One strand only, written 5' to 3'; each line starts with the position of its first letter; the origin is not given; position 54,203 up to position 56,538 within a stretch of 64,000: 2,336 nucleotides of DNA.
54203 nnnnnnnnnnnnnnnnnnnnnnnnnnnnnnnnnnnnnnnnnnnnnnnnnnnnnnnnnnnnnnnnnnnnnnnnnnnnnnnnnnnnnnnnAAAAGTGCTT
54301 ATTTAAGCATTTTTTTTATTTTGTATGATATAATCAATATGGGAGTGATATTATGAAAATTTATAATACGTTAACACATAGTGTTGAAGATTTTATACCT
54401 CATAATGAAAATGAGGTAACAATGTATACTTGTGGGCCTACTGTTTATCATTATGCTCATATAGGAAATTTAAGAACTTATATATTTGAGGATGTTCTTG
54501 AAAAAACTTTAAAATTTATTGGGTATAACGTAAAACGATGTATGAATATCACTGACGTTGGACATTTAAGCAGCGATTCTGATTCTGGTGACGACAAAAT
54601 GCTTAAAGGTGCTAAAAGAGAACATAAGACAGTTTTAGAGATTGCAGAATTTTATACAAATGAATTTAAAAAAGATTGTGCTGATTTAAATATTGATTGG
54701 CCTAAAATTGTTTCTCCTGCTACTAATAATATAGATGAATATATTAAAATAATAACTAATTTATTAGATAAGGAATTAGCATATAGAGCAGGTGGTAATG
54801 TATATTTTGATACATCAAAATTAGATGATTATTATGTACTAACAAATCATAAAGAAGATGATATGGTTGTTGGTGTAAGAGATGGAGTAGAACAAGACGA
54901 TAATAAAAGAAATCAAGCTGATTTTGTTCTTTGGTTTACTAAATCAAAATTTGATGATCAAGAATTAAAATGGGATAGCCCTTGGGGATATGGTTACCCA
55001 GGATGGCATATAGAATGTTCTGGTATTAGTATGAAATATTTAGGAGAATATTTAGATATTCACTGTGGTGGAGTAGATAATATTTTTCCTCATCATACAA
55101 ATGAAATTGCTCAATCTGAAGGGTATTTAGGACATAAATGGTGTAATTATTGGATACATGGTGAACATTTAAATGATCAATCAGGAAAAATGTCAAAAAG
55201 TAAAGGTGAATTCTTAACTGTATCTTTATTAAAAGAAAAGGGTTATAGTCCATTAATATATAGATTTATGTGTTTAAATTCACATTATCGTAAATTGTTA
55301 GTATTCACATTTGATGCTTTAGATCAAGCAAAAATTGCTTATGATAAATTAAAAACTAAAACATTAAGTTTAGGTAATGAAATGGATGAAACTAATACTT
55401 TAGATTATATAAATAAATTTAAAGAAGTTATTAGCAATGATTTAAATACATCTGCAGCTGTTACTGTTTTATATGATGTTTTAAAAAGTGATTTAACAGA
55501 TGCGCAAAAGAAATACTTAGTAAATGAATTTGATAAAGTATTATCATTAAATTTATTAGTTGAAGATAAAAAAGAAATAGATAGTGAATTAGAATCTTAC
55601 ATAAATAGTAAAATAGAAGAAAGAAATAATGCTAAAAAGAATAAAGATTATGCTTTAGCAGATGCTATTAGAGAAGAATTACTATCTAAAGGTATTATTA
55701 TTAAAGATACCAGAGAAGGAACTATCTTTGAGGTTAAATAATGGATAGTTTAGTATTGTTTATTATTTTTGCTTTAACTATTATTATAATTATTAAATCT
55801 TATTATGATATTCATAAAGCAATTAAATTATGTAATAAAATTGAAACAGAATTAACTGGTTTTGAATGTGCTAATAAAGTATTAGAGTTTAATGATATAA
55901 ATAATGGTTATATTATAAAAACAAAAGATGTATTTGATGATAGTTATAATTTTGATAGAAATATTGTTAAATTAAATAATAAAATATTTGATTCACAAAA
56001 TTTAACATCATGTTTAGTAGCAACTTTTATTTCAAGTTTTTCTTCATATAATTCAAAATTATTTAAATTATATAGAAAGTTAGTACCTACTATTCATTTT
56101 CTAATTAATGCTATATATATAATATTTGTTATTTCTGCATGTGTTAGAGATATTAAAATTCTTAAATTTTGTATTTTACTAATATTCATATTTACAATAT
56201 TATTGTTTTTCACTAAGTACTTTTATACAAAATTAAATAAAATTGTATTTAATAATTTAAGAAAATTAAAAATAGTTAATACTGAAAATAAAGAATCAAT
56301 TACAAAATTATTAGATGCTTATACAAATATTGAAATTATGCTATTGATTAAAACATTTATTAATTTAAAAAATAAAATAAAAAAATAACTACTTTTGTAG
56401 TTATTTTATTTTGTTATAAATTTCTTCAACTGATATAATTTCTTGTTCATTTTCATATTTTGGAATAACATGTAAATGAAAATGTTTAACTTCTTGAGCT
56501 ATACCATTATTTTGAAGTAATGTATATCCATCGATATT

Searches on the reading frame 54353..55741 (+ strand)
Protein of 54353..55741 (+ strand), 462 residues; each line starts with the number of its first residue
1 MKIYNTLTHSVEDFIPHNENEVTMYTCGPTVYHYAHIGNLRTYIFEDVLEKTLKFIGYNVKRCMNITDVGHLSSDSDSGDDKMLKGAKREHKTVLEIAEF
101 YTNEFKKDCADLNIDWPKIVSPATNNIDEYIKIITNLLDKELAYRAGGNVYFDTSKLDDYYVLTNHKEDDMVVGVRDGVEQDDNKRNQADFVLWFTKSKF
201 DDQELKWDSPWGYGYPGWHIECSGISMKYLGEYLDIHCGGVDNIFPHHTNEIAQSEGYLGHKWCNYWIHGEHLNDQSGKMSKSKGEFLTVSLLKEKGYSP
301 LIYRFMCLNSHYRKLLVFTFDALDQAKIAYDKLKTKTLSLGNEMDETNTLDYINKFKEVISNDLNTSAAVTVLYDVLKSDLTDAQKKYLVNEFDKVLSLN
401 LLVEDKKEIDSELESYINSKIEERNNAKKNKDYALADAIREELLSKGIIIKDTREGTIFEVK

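Call 28: search_protein_families(library=pfam, proteins=[window:54353-55741:+], max_evalue=0.00001)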
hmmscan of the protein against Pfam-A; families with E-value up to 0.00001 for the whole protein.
window:54353-55741:+ (462 aa): 2 families
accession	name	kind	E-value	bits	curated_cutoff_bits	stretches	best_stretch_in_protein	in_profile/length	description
PF01406.26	tRNA-synt_1e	-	1.4e-89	300.9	27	1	16-327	4-300/301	tRNA synthetases class I (C) catalytic domain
PF09334.17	tRNA-synt_1g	-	8.3e-06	25.2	20.1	0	34-155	13-125/391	tRNA synthetases class I (M)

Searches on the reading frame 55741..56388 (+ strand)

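Call 28: search_protein_families(library=pfam, proteins=[window:55741-56388:+], max_evalue=0.00001)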
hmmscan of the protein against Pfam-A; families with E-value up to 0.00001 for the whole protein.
window:55741-56388:+ (215 aa): 1 family
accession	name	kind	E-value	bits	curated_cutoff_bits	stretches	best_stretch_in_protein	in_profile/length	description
PF04298.18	Zn_peptidase_2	-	9.2e-11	42.1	27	1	7-158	2-159/218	Putative neutral zinc metallopeptidase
